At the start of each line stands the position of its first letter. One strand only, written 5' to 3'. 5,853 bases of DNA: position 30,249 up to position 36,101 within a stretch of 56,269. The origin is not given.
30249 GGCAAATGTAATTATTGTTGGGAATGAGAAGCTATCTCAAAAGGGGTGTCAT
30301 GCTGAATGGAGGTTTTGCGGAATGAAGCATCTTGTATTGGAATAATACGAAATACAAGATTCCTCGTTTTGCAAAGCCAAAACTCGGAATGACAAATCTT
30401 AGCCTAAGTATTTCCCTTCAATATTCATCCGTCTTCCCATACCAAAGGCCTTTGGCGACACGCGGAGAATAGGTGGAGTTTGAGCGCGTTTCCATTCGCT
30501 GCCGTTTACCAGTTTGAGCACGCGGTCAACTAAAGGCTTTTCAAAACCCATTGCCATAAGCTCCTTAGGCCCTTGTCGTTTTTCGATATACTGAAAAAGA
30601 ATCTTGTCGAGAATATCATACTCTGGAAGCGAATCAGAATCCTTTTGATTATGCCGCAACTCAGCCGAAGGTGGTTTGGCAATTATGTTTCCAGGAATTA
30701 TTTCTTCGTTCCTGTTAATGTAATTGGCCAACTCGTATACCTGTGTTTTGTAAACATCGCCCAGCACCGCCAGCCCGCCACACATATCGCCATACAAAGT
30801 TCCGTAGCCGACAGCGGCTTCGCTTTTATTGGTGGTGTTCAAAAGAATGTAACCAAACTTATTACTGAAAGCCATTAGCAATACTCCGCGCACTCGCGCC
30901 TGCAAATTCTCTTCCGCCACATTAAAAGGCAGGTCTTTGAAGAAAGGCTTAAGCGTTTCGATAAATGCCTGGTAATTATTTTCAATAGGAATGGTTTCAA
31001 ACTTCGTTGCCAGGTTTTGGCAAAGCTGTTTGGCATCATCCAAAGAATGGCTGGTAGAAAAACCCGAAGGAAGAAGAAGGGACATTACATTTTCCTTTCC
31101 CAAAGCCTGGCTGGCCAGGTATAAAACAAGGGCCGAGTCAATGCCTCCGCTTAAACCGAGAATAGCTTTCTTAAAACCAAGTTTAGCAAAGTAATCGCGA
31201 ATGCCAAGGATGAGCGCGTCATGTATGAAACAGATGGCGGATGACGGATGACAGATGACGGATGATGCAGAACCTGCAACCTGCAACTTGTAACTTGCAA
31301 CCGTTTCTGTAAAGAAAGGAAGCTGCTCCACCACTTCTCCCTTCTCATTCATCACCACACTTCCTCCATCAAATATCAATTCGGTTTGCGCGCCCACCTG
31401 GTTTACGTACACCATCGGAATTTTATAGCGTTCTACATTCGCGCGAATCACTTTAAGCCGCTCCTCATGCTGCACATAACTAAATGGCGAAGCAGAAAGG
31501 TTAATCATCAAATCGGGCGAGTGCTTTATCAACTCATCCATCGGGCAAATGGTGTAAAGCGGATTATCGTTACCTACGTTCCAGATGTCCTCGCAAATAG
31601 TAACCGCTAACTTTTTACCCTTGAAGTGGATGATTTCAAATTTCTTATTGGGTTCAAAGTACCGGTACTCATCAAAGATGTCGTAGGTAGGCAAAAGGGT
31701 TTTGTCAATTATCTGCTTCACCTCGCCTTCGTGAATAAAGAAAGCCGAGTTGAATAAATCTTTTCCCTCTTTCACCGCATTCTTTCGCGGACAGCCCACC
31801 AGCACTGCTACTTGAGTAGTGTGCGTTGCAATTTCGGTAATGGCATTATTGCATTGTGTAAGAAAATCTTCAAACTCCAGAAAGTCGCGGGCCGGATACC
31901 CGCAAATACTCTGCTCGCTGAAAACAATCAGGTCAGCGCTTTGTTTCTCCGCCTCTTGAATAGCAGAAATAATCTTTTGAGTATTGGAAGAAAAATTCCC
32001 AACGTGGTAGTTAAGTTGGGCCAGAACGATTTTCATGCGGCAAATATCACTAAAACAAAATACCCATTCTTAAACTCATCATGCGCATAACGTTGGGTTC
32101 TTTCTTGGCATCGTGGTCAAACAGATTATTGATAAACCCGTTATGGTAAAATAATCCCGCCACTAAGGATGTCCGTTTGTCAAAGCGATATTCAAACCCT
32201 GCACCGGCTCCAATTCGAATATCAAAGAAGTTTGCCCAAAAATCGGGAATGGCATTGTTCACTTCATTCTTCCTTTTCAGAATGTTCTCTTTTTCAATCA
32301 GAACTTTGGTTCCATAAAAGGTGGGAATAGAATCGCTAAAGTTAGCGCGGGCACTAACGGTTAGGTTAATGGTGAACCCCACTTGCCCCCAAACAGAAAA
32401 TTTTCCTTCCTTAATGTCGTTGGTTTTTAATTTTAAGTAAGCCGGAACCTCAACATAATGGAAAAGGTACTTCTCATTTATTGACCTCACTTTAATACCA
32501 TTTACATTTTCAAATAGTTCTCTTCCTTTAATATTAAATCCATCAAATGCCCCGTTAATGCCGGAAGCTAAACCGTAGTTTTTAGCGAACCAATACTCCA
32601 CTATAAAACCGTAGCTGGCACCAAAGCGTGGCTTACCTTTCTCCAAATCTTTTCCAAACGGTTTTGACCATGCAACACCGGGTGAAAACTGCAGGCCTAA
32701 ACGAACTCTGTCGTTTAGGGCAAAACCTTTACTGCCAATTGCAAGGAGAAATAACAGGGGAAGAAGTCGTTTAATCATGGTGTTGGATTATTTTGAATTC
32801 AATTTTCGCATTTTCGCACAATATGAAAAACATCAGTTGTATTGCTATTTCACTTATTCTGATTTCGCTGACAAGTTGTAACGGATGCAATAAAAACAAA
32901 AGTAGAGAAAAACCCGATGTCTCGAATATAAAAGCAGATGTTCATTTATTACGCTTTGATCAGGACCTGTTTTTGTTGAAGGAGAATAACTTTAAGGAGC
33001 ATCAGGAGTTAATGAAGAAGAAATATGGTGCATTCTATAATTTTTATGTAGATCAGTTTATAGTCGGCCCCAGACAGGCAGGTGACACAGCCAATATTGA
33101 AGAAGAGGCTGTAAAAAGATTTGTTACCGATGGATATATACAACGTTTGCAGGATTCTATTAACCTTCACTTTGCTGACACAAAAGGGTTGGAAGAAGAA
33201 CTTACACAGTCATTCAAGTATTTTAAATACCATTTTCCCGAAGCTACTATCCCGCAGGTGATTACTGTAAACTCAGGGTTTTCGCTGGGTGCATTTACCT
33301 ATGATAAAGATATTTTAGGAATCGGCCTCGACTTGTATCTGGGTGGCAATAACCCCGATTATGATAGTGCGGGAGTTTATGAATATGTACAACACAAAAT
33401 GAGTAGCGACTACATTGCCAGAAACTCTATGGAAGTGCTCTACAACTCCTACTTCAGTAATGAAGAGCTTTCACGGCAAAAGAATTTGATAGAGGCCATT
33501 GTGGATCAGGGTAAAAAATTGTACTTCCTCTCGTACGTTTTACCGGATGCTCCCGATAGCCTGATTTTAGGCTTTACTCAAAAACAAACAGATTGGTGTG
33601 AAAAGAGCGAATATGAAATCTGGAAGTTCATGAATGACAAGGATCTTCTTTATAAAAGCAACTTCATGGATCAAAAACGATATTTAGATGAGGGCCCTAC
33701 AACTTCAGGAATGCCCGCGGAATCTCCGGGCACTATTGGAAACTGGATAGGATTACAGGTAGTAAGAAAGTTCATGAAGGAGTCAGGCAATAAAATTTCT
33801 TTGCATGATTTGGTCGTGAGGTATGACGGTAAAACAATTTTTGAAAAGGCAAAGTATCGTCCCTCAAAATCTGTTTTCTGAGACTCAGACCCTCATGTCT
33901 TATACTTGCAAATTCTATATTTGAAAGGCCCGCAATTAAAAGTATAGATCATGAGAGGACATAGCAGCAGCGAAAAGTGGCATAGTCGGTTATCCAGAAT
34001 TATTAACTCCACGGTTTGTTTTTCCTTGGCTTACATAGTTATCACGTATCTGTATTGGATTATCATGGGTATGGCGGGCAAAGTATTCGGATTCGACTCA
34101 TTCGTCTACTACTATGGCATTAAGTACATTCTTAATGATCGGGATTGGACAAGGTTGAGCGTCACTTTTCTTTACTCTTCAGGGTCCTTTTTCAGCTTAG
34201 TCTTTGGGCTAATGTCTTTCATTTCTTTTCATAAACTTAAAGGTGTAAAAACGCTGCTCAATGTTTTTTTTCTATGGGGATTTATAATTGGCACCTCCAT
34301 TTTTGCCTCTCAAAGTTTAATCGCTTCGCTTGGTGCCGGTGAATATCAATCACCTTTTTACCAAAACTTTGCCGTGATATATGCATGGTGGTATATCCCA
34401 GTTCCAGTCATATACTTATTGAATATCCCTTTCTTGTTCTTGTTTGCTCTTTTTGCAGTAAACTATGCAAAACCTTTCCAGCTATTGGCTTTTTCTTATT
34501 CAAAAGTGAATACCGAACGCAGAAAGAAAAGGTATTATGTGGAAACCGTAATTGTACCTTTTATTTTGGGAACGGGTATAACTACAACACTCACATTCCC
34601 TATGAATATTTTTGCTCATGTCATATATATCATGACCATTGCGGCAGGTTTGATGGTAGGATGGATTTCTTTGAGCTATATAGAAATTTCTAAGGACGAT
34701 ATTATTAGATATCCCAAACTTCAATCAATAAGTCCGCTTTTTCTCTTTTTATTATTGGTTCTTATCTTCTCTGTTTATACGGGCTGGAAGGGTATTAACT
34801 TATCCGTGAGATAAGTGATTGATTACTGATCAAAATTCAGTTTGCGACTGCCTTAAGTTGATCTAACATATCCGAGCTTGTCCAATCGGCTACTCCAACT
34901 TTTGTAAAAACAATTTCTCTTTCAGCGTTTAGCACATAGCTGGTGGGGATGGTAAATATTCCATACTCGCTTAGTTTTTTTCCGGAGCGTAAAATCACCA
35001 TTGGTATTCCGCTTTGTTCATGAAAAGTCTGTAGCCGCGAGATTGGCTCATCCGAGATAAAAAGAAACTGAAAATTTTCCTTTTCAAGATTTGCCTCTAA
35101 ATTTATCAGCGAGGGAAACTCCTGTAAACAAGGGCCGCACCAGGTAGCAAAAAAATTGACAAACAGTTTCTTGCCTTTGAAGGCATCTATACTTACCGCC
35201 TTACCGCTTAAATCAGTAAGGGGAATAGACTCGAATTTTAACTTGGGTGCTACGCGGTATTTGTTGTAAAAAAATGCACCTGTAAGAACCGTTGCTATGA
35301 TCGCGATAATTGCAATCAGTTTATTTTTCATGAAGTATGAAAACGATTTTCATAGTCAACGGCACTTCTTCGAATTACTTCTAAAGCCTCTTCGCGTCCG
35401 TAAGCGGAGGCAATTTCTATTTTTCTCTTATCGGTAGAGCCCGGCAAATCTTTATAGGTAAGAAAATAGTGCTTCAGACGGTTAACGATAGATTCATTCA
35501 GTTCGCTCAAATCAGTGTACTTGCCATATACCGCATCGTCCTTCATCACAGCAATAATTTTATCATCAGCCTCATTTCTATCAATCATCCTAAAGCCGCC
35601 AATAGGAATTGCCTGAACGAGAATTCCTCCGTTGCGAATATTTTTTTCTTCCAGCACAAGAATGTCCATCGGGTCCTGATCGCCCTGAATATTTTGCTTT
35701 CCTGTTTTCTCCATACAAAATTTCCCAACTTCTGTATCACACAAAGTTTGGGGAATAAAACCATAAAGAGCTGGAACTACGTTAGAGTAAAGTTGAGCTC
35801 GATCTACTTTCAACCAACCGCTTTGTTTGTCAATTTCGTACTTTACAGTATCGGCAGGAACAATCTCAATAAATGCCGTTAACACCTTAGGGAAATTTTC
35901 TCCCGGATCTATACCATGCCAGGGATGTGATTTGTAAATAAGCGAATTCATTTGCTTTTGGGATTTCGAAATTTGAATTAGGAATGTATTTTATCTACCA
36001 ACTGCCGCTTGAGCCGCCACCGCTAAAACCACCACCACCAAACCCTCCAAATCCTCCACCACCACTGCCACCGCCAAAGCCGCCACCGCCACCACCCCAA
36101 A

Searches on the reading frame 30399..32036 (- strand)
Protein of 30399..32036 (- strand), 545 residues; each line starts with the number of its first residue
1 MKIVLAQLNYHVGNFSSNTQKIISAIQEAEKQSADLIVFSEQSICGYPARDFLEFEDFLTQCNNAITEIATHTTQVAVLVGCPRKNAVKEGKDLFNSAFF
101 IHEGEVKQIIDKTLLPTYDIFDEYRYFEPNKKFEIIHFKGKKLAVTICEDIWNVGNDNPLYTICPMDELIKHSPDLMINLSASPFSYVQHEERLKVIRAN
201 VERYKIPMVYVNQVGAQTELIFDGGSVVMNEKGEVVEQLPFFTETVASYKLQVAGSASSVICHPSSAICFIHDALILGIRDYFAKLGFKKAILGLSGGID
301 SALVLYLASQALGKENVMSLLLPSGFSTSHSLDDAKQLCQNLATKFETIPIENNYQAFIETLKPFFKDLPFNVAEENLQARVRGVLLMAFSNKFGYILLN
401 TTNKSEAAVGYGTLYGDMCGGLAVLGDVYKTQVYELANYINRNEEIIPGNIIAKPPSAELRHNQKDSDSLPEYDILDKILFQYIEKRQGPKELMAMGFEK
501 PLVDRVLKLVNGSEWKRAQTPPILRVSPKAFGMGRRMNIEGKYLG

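Call 59: search_protein_families(library=pfam, proteins=[window:30399-32036:-], max_evalue=0.0001)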
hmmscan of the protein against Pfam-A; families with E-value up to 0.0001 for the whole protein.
window:30399-32036:- (545 aa): 2 families
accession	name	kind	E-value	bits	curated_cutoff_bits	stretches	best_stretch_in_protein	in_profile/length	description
PF02540.23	NAD_synthase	-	3.5e-74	249.4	21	1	274-519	4-241/242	NAD synthase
PF00795.27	CN_hydrolase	-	7.5e-22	78.3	23.2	1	5-254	4-249/256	Carbon-nitrogen hydrolase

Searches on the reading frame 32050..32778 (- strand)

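Call 59: search_protein_families(library=pfam, proteins=[window:32050-32778:-], max_evalue=0.0001)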
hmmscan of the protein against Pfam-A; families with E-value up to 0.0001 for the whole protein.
window:32050-32778:- (242 aa): 1 family
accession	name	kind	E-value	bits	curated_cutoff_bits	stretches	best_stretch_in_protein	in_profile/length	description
PF13568.12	OMP_b-brl_2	-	4.3e-10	40.4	27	1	27-209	11-164/175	Outer membrane protein beta-barrel domain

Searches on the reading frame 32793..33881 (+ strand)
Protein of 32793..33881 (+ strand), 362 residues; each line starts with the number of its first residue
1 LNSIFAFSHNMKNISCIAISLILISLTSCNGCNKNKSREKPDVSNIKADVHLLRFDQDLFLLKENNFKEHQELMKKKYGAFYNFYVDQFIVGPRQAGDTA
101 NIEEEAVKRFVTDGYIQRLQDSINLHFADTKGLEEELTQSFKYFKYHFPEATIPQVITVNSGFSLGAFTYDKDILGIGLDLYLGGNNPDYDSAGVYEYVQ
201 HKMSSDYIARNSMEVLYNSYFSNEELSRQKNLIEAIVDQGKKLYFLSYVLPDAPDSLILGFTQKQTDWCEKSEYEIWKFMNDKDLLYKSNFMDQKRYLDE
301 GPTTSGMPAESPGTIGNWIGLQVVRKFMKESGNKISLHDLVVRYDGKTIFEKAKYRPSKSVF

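Call 59: search_protein_families(library=pfam, proteins=[window:32793-33881:+], max_evalue=0.0001)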
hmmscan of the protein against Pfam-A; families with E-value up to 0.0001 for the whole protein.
window:32793-33881:+ (362 aa): 1 family
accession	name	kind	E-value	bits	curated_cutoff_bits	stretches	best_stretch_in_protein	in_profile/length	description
PF25594.1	GldB_lipo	-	1.9e-90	304.1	27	1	37-357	2-309/309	Gliding motility protein GldB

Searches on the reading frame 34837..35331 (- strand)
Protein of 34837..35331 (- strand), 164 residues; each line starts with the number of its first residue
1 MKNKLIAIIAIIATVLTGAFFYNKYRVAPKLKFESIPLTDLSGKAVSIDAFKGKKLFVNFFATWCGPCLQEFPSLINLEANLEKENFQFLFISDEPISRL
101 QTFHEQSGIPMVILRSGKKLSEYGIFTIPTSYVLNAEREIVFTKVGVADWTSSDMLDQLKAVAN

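Call 59: search_protein_families(library=pfam, proteins=[window:34837-35331:-], max_evalue=0.0001)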
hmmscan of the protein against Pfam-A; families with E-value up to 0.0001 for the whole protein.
window:34837-35331:- (164 aa): 4 families
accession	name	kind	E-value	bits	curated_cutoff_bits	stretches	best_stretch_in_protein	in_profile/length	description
PF08534.16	Redoxin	-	2.3e-16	60.3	26.6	1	38-158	11-147/148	Redoxin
PF00578.27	AhpC-TSA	-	6.1e-15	55.7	26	1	35-141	7-122/124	AhpC/TSA family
PF13905.12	Thioredoxin_8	-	2.7e-06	28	27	1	53-138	1-92/94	Thioredoxin-like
PF00085.26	Thioredoxin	-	4.3e-06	27.1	23.5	1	54-123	19-88/103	Thioredoxin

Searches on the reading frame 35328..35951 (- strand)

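Call 59: search_protein_families(library=pfam, proteins=[window:35328-35951:-], max_evalue=0.0001)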
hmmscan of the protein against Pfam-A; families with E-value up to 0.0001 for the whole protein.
window:35328-35951:- (207 aa): 1 family
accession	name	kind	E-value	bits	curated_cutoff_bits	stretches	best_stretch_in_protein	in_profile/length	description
PF00719.24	Pyrophosphatase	-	3.4e-43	147.5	23.5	1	27-200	2-152/153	Inorganic pyrophosphatase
